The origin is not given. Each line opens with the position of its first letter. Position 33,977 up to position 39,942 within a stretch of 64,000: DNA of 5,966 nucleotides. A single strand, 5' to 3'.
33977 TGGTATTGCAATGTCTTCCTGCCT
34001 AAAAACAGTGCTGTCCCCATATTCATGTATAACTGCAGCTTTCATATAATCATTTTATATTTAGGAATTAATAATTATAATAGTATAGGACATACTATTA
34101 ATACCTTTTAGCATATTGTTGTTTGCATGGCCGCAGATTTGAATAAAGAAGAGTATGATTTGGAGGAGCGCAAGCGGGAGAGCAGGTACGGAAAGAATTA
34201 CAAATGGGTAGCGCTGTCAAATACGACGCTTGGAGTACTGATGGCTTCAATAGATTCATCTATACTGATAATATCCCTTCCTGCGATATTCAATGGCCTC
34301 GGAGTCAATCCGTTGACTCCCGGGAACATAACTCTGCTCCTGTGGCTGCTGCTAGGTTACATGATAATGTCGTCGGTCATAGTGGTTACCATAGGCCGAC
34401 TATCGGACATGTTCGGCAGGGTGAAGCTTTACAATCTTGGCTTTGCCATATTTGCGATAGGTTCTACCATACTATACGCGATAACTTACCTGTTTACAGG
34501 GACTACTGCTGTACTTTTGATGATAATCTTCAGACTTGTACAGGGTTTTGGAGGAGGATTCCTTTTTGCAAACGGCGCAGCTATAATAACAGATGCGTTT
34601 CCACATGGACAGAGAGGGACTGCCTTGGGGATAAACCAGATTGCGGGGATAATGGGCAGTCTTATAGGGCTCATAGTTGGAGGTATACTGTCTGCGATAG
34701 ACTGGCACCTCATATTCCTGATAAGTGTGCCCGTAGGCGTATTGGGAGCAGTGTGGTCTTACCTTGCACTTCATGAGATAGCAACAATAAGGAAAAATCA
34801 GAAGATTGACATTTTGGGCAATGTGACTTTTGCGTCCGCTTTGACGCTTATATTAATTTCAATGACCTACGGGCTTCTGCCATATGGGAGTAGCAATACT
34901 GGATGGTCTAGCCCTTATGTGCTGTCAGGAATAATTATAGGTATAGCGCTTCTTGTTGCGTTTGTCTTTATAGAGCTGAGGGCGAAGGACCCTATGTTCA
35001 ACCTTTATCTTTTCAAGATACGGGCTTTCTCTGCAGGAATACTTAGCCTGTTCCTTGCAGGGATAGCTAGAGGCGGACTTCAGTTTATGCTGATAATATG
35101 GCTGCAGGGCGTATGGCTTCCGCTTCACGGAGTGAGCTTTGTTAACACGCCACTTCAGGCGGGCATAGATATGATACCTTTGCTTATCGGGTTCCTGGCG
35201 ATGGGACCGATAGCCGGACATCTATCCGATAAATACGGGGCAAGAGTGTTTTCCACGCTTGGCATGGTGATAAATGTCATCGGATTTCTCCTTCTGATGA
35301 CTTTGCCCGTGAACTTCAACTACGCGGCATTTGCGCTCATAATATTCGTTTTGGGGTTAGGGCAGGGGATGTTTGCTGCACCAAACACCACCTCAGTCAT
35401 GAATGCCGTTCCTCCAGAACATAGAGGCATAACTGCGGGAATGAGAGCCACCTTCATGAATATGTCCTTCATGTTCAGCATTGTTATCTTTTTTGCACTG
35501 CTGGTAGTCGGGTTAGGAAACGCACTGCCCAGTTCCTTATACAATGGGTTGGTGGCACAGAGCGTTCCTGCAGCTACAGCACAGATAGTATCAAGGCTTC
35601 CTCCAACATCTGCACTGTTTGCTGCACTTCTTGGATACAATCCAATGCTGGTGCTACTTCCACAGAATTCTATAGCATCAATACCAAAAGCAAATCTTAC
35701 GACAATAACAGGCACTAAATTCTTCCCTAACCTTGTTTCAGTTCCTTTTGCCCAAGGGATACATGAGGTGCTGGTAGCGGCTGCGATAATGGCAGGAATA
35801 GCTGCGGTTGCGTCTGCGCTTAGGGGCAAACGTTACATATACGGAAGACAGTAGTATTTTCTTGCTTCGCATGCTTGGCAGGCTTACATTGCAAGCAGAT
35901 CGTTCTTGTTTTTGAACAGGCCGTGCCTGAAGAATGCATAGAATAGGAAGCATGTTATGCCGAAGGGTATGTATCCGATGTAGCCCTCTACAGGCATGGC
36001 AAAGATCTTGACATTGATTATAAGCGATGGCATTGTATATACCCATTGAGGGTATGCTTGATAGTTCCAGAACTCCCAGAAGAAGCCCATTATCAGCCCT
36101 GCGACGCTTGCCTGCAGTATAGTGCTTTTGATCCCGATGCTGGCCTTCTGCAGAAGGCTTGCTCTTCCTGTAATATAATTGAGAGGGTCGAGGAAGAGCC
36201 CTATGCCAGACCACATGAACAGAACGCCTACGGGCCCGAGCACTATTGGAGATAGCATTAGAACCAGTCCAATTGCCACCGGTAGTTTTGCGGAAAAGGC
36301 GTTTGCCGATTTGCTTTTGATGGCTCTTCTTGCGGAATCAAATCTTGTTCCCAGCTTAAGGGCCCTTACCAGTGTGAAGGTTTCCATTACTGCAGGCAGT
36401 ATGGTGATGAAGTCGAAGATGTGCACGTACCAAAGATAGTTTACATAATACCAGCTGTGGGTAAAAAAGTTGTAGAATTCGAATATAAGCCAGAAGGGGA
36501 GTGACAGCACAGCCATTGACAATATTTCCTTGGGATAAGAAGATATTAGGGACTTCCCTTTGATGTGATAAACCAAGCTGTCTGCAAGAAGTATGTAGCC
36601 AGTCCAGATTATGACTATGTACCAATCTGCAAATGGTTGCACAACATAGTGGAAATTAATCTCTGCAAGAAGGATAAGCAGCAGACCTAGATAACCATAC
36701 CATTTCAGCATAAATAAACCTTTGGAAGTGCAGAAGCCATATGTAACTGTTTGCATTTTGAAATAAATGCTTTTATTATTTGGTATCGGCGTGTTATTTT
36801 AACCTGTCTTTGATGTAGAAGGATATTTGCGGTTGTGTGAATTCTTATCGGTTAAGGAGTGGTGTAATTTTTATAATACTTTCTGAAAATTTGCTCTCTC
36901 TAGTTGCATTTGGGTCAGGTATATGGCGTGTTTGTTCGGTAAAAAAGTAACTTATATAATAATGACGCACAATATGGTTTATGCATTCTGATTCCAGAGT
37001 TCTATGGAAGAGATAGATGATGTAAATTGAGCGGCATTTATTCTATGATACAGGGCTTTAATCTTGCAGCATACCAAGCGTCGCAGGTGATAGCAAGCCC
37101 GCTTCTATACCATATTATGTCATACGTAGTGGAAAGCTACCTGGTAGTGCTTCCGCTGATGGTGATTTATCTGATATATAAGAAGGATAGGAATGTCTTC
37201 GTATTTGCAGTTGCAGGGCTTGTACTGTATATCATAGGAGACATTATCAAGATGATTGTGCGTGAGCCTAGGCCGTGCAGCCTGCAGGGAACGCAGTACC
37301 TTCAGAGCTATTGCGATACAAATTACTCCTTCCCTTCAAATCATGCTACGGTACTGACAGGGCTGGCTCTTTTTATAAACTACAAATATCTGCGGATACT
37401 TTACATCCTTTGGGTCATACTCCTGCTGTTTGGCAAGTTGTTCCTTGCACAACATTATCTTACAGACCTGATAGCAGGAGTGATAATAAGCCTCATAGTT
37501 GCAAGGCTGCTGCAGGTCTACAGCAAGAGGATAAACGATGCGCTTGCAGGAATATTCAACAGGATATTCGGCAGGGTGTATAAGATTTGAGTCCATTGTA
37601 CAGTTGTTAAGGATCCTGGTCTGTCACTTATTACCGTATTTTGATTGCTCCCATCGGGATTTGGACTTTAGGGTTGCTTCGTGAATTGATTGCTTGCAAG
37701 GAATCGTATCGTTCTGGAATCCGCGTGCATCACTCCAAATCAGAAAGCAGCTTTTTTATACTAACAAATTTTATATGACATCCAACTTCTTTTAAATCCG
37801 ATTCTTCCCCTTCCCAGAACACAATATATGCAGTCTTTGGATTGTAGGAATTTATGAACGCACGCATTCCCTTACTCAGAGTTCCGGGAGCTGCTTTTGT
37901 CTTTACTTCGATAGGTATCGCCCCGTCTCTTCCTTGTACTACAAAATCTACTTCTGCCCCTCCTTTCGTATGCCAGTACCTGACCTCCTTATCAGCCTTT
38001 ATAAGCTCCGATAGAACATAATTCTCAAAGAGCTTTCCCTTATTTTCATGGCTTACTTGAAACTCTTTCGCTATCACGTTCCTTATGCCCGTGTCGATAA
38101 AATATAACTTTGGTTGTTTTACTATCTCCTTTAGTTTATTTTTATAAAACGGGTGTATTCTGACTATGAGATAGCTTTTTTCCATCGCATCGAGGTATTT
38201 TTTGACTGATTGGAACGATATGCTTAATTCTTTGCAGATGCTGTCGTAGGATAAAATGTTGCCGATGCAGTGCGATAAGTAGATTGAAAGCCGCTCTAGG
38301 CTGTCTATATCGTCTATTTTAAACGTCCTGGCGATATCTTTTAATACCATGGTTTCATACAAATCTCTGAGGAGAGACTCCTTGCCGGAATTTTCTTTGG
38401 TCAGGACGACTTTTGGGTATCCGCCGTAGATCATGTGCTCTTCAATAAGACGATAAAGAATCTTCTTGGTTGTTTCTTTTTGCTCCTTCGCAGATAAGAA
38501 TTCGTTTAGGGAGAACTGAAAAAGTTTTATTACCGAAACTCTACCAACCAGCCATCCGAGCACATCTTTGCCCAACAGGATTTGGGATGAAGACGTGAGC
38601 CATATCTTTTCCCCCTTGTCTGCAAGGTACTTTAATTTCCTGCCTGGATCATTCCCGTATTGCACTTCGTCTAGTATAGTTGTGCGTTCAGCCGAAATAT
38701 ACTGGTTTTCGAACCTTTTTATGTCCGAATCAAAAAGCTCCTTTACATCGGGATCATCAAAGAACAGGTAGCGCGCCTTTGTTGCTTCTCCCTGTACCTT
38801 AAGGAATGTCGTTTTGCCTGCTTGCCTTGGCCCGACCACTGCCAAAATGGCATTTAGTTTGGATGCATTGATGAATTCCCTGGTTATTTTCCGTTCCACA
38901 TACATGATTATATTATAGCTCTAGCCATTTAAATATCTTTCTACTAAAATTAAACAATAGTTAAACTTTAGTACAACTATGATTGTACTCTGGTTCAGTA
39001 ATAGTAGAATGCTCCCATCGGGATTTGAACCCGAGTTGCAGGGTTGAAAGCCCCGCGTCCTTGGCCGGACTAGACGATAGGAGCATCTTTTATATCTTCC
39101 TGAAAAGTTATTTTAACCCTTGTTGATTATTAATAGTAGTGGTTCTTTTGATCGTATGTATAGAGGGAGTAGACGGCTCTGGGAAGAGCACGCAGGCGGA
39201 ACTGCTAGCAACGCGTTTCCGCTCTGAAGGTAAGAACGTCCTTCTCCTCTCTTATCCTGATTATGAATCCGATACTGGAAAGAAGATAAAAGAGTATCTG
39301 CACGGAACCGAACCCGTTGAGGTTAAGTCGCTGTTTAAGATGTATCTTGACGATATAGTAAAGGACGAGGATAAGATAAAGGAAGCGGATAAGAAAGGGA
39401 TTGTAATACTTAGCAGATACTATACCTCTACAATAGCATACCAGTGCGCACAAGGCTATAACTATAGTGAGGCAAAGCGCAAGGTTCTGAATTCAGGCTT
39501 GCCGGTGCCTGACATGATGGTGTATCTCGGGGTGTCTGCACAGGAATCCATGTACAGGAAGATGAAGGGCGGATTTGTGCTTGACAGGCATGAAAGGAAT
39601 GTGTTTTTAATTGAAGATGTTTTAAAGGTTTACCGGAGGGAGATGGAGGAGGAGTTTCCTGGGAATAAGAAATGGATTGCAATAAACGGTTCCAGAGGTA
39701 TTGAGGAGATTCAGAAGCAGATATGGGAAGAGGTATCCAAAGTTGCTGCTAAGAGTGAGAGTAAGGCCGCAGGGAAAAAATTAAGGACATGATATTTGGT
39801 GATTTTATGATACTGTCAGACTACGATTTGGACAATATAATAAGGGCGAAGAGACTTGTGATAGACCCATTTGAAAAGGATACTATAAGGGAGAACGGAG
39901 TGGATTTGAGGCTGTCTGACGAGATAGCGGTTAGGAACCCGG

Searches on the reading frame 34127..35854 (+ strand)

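Call 34: search_protein_families(library=pfam, proteins=[window:34127-35854:+], max_evalue=0.0001)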
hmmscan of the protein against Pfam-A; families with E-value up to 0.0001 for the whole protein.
window:34127-35854:+ (575 aa): 3 families
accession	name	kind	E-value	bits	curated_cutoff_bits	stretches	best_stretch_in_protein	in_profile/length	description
PF07690.21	MFS_1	-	4.6e-42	144.6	33.4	2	34-225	2-184/347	Major Facilitator Superfamily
PF00083.30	Sugar_tr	-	2.1e-07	30.7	22.3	1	73-212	50-189/452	Sugar (and other) transporter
PF03209.21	PUCC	-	5e-06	26.2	21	1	353-439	257-340/401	PUCC protein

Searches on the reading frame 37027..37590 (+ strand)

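Call 34: search_protein_families(library=pfam, proteins=[window:37027-37590:+], max_evalue=0.0001)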
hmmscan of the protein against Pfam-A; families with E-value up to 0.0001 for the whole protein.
window:37027-37590:+ (187 aa): 2 families
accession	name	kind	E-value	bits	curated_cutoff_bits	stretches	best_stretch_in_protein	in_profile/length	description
PF01569.27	PAP2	-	7.1e-17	61.8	27.2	1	59-165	4-124/130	PAP2 superfamily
PF14378.12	PAP2_3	-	6.2e-09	36.4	27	1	20-159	21-188/190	PAP2 superfamily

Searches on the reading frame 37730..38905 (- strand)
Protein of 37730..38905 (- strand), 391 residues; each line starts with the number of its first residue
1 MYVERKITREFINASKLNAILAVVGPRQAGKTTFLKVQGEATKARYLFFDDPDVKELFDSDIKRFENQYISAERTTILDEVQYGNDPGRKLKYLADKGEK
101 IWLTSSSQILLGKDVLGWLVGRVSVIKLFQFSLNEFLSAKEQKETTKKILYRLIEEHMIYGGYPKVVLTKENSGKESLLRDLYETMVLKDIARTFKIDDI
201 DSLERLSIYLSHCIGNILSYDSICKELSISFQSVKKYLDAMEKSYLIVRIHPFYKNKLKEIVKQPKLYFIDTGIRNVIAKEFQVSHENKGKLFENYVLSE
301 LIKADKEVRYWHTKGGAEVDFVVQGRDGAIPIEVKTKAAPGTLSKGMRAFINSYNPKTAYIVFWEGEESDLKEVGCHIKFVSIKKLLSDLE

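Call 34: search_protein_families(library=pfam, proteins=[window:37730-38905:-], max_evalue=0.0001)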
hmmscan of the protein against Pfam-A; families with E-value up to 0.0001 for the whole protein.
window:37730-38905:- (391 aa): 2 families
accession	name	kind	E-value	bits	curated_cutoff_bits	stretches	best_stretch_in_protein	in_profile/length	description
PF13635.12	DUF4143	-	7.9e-39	133.4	28.1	1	189-336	2-159/160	Domain of unknown function (DUF4143)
PF13173.12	AAA_14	-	3e-23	82.7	27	1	19-137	3-129/129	AAA domain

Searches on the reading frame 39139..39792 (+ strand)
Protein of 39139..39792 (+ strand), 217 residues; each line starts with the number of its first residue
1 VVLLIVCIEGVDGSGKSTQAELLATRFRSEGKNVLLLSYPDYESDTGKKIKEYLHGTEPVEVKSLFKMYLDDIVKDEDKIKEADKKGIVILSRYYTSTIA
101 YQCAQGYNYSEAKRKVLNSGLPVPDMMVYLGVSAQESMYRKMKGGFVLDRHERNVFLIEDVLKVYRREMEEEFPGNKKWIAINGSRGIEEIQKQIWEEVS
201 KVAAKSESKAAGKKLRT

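Call 34: search_protein_families(library=pfam, proteins=[window:39139-39792:+], max_evalue=0.0001)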
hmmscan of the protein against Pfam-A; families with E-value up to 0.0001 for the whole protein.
window:39139-39792:+ (217 aa): 1 family
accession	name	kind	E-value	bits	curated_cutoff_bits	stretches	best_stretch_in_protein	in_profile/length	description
PF02223.23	Thymidylate_kin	-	6.1e-33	114.5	27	1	8-195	1-185/185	Thymidylate kinase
